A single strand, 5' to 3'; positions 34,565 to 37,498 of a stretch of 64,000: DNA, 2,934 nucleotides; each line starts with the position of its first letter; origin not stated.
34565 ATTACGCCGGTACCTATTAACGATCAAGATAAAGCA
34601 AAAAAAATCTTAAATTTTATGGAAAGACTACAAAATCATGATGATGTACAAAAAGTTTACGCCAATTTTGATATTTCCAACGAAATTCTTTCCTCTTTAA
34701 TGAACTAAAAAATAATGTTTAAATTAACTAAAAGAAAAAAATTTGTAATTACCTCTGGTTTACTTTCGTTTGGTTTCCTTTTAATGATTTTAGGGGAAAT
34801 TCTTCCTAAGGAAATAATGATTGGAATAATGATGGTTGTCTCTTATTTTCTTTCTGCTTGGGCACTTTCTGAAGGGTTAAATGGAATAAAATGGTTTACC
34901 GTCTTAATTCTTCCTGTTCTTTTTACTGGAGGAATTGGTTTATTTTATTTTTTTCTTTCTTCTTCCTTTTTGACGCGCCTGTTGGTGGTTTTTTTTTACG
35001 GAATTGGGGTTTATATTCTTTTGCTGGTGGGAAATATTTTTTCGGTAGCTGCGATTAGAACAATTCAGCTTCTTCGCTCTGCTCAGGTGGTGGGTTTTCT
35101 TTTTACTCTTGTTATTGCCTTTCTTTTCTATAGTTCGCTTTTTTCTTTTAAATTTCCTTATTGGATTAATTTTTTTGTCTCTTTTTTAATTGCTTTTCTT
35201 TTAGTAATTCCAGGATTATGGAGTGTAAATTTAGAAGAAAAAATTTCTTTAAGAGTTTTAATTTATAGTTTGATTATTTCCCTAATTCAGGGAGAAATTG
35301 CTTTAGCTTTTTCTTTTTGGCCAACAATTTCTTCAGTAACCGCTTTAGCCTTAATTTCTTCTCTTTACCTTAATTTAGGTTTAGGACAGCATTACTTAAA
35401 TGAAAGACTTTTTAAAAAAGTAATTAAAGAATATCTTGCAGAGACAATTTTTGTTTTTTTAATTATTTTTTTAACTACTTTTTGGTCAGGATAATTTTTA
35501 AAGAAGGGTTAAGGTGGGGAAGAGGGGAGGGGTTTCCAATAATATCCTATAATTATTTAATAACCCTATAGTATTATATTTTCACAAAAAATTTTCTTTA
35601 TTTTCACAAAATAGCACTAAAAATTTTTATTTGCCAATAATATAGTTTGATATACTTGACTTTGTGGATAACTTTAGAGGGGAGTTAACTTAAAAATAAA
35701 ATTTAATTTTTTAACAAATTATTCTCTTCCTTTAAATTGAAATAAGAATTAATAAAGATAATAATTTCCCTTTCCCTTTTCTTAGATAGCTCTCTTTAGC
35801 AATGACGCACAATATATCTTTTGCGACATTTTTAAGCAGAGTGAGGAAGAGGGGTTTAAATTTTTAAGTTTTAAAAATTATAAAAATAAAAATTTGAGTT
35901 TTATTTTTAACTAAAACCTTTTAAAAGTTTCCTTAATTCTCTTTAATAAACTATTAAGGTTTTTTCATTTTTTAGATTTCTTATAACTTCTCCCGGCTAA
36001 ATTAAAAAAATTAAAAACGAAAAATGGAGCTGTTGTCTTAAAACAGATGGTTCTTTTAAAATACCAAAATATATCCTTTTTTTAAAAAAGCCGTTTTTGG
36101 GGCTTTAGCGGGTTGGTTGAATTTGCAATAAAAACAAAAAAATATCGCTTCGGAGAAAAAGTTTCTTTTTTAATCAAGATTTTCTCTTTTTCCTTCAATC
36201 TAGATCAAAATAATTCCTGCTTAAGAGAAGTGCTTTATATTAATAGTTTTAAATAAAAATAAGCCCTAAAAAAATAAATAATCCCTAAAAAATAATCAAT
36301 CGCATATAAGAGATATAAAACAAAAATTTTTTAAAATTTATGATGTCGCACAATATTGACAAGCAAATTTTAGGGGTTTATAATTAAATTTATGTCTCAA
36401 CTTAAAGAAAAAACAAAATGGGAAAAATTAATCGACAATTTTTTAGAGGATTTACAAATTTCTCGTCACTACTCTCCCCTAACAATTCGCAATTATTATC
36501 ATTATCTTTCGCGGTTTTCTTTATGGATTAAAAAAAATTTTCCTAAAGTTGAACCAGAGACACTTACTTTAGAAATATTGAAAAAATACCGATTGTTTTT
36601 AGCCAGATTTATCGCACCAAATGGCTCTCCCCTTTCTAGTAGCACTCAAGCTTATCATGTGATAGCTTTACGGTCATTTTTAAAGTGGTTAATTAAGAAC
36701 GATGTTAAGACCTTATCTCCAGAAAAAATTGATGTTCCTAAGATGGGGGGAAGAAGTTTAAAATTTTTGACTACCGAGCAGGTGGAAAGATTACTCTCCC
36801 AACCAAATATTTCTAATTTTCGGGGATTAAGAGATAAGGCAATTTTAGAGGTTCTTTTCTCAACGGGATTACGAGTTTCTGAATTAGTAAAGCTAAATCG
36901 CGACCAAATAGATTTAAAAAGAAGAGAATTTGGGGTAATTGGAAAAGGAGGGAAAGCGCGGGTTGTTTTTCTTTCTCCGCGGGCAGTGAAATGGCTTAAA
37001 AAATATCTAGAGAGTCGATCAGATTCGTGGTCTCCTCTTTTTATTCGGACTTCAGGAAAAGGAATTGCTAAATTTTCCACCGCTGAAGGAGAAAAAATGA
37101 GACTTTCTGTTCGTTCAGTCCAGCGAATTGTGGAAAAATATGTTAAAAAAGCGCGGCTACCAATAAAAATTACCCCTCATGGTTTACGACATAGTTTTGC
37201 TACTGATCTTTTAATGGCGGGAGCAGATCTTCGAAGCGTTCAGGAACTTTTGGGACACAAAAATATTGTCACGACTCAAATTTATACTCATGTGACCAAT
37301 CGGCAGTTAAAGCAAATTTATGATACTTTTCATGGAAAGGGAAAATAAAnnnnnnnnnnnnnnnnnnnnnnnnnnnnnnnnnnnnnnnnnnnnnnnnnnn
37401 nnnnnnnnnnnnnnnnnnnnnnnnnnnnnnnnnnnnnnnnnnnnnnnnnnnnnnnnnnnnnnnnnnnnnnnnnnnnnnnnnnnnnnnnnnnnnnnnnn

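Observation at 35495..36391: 897-bp ORF-free AT-rich tract upstream of the tyrosine recombinase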

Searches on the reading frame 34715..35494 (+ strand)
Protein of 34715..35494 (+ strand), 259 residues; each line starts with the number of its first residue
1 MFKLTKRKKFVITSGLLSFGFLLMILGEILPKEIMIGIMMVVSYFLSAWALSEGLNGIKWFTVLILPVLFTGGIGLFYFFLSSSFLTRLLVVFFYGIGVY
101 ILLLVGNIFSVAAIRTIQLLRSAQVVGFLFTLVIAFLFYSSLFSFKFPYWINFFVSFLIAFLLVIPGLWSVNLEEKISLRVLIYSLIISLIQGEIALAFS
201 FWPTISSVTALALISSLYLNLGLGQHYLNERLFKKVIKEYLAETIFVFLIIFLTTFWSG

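Call 11: find_encoding_contigs(protein=window:34715-35494:+, flank=10000, max_places=10)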
Protein window:34715-35494:+ (259 aa): no gene with exactly this product is on record in the collection.

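Call 13: search_protein_families(library=pfam, proteins=[window:34715-35491:+])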
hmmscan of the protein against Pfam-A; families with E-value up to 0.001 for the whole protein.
window:34715-35491:+ (259 aa): 1 family
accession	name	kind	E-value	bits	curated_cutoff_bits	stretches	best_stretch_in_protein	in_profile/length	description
PF18900.5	DUF5656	-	4.9e-09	36.3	23.3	1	64-250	59-237/242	Protein of unknown function (DUF5656)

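Call 34: search_protein_families(library=ncbifam, proteins=[window:34715-35491:+], max_evalue=0.00001)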
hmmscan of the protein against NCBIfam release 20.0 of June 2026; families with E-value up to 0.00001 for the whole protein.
window:34715-35491:+ (259 aa): 0 families

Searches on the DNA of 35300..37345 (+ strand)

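Call 4: search_rna_families(source=window, start=35300, end=36600, threshold=evalue, max_evalue=10, show_alignments=3)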
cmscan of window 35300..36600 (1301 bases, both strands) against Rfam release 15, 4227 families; matches with E-value up to 10: 6.
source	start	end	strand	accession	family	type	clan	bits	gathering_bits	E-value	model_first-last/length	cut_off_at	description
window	36335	36385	+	RF00086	SNORD27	Gene; snRNA; snoRNA; CD-box;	-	21.8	52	0.94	1-71/71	no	Small nucleolar RNA SNORD27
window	36153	36192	+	RF04343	Plastid-psbA-2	Cis-reg;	CL00153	21.6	55.8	0.34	1-60/60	no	Plastid-psbA-2 3UTR RNA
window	36127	36209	-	RF04315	manA-II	Cis-reg;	-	20.6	100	0.97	1-147/147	no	manA_II ncRNA motif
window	35893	35927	+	RF03474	mir-4766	Gene; miRNA;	-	20.5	72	0.55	1-56/56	no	mir-4766 microRNA precursor family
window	36058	36167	-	RF04342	Plastid-psbA-1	Cis-reg;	CL00153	20.5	54.3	8.9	1-114/114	no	Plastid-psbA-1 3UTR RNA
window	35945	36037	-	RF01859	Phe_leader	Cis-reg; leader;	-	16.8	55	10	1-125/125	no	Phenylalanine leader peptide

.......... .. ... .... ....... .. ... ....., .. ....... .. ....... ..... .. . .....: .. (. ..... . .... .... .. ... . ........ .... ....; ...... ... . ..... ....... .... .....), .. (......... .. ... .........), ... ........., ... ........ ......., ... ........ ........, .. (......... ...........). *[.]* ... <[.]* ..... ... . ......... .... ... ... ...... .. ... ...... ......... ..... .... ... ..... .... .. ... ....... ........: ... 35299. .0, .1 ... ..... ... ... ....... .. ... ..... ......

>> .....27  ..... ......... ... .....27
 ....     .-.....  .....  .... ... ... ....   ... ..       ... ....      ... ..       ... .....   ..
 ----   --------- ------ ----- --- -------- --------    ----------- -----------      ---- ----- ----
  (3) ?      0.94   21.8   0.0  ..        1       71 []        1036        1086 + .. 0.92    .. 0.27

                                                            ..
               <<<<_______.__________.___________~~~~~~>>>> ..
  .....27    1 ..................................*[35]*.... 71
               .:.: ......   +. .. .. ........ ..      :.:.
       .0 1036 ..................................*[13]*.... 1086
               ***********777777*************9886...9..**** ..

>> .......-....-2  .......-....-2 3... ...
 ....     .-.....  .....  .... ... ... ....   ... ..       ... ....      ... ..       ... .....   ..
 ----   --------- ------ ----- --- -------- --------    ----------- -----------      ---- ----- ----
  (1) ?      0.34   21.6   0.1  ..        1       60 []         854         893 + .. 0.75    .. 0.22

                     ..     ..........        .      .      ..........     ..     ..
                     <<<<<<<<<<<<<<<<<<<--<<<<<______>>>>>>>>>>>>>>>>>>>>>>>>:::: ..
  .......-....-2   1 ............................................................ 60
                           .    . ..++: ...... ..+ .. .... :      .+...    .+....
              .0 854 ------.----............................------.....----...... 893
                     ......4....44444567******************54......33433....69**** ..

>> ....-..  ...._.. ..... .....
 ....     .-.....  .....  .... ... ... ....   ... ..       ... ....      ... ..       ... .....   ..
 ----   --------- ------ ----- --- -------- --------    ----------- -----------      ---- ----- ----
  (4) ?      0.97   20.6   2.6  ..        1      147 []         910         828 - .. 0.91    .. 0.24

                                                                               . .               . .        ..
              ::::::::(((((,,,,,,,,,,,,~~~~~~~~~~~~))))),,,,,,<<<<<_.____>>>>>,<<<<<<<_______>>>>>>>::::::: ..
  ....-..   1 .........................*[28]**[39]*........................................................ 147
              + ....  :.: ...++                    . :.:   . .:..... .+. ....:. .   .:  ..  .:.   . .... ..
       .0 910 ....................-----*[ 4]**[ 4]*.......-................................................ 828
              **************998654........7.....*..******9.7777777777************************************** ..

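Call 17: search_rna_families(sources=[L002, L003, L005, L006, L008, L010, L012, L015, L019, L024, L030], threshold=gathering)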
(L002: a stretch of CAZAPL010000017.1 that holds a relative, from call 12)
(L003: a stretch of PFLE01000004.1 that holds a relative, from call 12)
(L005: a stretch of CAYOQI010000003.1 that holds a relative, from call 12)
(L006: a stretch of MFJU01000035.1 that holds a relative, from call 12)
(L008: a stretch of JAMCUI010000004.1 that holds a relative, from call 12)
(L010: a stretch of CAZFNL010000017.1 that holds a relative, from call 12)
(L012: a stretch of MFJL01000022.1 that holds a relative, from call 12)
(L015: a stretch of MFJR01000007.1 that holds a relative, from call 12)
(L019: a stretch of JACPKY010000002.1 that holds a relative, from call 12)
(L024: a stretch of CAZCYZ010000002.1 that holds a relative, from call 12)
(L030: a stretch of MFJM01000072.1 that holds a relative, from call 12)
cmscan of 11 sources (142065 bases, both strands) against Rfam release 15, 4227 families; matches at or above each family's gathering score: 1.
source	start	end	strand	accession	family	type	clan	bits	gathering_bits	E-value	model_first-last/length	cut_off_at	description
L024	1011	1095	+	RF00005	tRNA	Gene; tRNA;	CL00001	56.7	29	3.1e-09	1-71/71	no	tRNA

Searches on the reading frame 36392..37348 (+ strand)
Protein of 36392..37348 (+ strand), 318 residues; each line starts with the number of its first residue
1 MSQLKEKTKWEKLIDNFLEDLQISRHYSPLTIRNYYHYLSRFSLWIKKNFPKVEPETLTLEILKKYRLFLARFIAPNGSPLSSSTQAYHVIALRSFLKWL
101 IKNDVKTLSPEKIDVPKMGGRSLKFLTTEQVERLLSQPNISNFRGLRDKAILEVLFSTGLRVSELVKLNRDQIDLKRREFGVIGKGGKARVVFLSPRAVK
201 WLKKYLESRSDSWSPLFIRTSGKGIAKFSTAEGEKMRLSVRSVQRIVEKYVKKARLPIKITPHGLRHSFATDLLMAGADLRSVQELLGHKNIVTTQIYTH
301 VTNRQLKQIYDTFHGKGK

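Call 10: find_encoding_contigs(protein=window:36392-37348:+, flank=10000, max_places=10)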
Protein window:36392-37348:+ (318 aa): no gene with exactly this product is on record in the collection.
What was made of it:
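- Tried and rejected: Exact-protein look-ups for Xer and DUF5656 found no record (calls 10, 11).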

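Call 12: find_related_loci(query=window:36392-37345:+, collection=genome_contigs, flank=6000)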
Query window:36392-37345:+ (318 aa) in genome_contigs; peptide patterns used: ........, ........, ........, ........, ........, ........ (x = any residue, [..] = any of these).
541 stretches matched a pattern; 68 encode a relative of the query (tblastn E <= 1e-3); 68 distinct loci.
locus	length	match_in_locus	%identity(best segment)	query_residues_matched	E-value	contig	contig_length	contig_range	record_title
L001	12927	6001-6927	69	12-318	2e-141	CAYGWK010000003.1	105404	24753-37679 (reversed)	MAG TPA_asm: uncultured Gammaproteobacteria bacterium isolate ERP119294_co3_383 genome assembly, contig: NODE_32_length_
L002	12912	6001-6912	70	12-318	1e-140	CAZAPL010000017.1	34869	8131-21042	MAG TPA_asm: uncultured Gammaproteobacteria bacterium isolate SRP231805_co4_153 genome assembly, contig: k141_18860, who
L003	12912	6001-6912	65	12-318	6e-130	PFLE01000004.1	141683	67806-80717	MAG: Candidatus Shapirobacteria bacterium CG_4_10_14_0_8_um_filter_39_15 CG_4_10_14_0.8_um_filter_scaffold_84_c, whole g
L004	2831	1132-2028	66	14-314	3e-132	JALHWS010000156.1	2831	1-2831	MAG: Candidatus Microgenomates bacterium isolate PFL108 seq_3692813, whole genome shotgun sequence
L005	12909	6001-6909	63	11-316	3e-123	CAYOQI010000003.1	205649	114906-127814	MAG TPA_asm: uncultured Pseudomonadales bacterium isolate SRP286056_co1_770 genome assembly, contig: NODE_31_length_2056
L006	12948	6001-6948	61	1-317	3e-122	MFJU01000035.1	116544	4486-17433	MAG: Candidatus Gottesmanbacteria bacterium RIFCSPLOWO2_01_FULL_42_22 rifcsplowo2_01_scaffold_498, whole genome shotgun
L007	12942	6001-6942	61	2-316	3e-121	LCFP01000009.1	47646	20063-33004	MAG: Candidatus Gottesmanbacteria bacterium GW2011_GWA2_43_14 UV73_C0009, whole genome shotgun sequence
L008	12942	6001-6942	61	1-316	1e-119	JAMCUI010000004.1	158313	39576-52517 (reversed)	MAG: Patescibacteria group bacterium isolate FK_Sedi_A_Bin.134 NODE_88_length_158313_cov_12.0152, whole genome shotgun s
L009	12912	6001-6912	59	12-318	1e-119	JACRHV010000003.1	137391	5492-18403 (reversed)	MAG: Candidatus Paceibacterota bacterium isolate NC_groundwater_1786_Pr3_B-0.1um_43_18 SR-2_scaffold_141_839314, whole g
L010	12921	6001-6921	61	9-316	5e-119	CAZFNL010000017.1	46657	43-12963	MAG TPA_asm: uncultured Gammaproteobacteria bacterium isolate SRP271791_co1_7 genome assembly, contig: k141_388554, whol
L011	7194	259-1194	60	4-318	2e-118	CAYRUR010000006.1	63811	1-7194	MAG TPA_asm: uncultured Gammaproteobacteria bacterium isolate SRP144015_co1_42 genome assembly, contig: NODE_241_length_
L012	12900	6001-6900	60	14-314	2e-119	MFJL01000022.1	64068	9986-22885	MAG: Candidatus Gottesmanbacteria bacterium RIFCSPHIGHO2_02_FULL_39_11 rifcsphigho2_02_scaffold_3879, whole genome shotg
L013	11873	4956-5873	60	10-316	5e-118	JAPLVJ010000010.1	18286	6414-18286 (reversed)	MAG: Candidatus Berkelbacteria bacterium isolate LacPavin_0920_SED5_MAG_37_11 LacPavin_0920_SED5_scaffold_428526, whole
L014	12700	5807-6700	61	17-317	3e-117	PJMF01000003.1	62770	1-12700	MAG: Candidatus Paceibacterota bacterium isolate Amazon_FNV_2010_13_2_2 contig_75_39324282_length_62770_multi_4_in_2_out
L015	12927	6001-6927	60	5-314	4e-117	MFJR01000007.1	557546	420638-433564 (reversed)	MAG: Candidatus Gottesmanbacteria bacterium RIFCSPLOWO2_01_FULL_39_12b rifcsplowo2_01_scaffold_21, whole genome shotgun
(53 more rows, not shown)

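Call 13: search_protein_families(library=pfam, proteins=[window:36392-37345:+])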
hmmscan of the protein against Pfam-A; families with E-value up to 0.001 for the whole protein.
window:36392-37345:+ (318 aa): 4 families
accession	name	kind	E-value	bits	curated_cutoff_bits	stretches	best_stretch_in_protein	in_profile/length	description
PF00589.27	Phage_integrase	-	3.2e-44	151.2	27.1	1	124-303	1-170/172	Phage integrase family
PF02899.23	Phage_int_SAM_1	-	5.5e-11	43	22.3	1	14-102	1-81/83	Phage integrase, N-terminal SAM-like domain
PF13495.12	Phage_int_SAM_4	-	1.9e-09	38.3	27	1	13-106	1-84/85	Phage integrase, N-terminal SAM-like domain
PF13102.12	Phage_int_SAM_5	-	3.3e-06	27.8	22.3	1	16-110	8-92/98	Phage integrase SAM-like domain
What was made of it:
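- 36392..37348 (+): xer: tyrosine recombinase of the XerC/XerD family, 318 aa, the presumed cognate enzyme. Pfam Phage_integrase plus SAM-like N-terminal domain (call 13).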

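Call 34: search_protein_families(library=ncbifam, proteins=[window:36392-37345:+], max_evalue=0.00001)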
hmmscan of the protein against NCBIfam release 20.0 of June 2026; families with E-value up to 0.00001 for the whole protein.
window:36392-37345:+ (318 aa): 12 families
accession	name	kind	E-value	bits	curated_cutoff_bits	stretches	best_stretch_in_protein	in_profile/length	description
TIGR02224.1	recomb_XerC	equivalog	9.6e-76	255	335.15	1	16-316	2-292/295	tyrosine recombinase XerC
TIGR02225.1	recomb_XerD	equivalog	1e-72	244.9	329.6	1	16-315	2-288/290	site-specific tyrosine recombinase XerD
NF001399.0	PRK00283.1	subfamily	1.2e-71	241.5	279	1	10-317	5-299/300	tyrosine recombinase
NF040815.2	recomb_XerA_Arch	equivalog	5.7e-65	219.5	220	1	15-310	1-263/263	site-specific tyrosine recombinase/integron integrase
NF002331.0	PRK01287.1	subfamily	5.7e-59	199.9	371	1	11-314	27-325/365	site-specific tyrosine recombinase XerC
NF003462.0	PRK05084.1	equivalog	1.1e-40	139.5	267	1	124-312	172-355/360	tyrosine recombinase XerS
TIGR02249.1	integrase_gron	subfamily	1.2e-37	129.9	265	2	212-309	211-308/315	integron integrase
NF011946.0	PRK15417.1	equivalog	1.8e-20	73.4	435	1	241-303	255-317/337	integron integrase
NF007370.0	PRK09870.1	subfamily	1e-17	64.4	221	1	123-316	10-194/200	tyrosine-type DNA invertase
NF007371.0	PRK09871.1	subfamily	2.2e-13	50.2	222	1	124-304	5-177/198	tyrosine-type DNA invertase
NF040693.1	recomb_GmtY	equivalog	7.4e-09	35.3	340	1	260-308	391-439/441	gamma-mobile-trio recombinase GmtY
NF041502.1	integrase_1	equivalog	6.4e-06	25.2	350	0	234-309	293-368/484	site-specific integrase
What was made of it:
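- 36392..37348 (+): NCBIfam XerC 255 bits and XerD 245 bits, both below the equivalog cut-offs; XerA 219.5 bits against a cut-off of 220 (call 34).
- On XerS/difSL module: XerS model 139.5 bits against a cut-off of 267, C-terminal half only (call 34).
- Closest known: XerS/difSL of streptococci and lactococci. Different: The XerS model matches only the C-terminal half, at 139.5 bits against a cut-off of 267 (call 34).
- Closest known: XerH/difH. Same: The XerA model scores 219.5 bits against a cut-off of 220 (call 34).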

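Call 35: search_solved_structures(query=window:36392-37345:+, max_evalue=1e-10)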
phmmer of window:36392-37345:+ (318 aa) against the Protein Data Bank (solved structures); distinct sequences matched with E-value up to 1e-10: 8.
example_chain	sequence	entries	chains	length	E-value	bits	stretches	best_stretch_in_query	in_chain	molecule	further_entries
1a0p_A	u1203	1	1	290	4.6e-39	137.8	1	14-310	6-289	SITE-SPECIFIC RECOMBINASE XERD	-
5dcf_A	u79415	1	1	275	7.2e-37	130.6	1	124-316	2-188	Tyrosine recombinase XerD,DNA translocase FtsK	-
4a8e_A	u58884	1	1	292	5.7e-35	124.4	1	92-309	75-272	PROBABLE TYROSINE RECOMBINASE XERC-LIKE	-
9i5v_14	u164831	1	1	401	8.9e-30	107.3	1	13-312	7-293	Ribosome-associated translation inhibitor RaiA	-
5hxy_A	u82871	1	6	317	1.6e-28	103.2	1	16-311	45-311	Tyrosine recombinase XerA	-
2a3v_A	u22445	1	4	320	1.8e-20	76.8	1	241-306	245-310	site-specific recombinase IntI4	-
5vfz_A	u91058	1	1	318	1.8e-12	50.6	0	92-305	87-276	Gp33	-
5jjv_A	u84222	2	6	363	7.2e-11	45.3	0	40-308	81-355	Tyrosine recombinase XerH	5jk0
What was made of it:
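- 36392..37348 (+): Best PDB matches are XerD, an XerD-FtsK fusion and an XerC-like recombinase (call 35).
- On dif (Xer chromosome dimer-resolution site): Best PDB matches are XerD, an XerD-FtsK fusion and an XerC-like recombinase (calls 13, 34, 35).
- Closest known: XerH/difH. Different: The match to the XerH structure is weak (E 7e-11; call 35).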
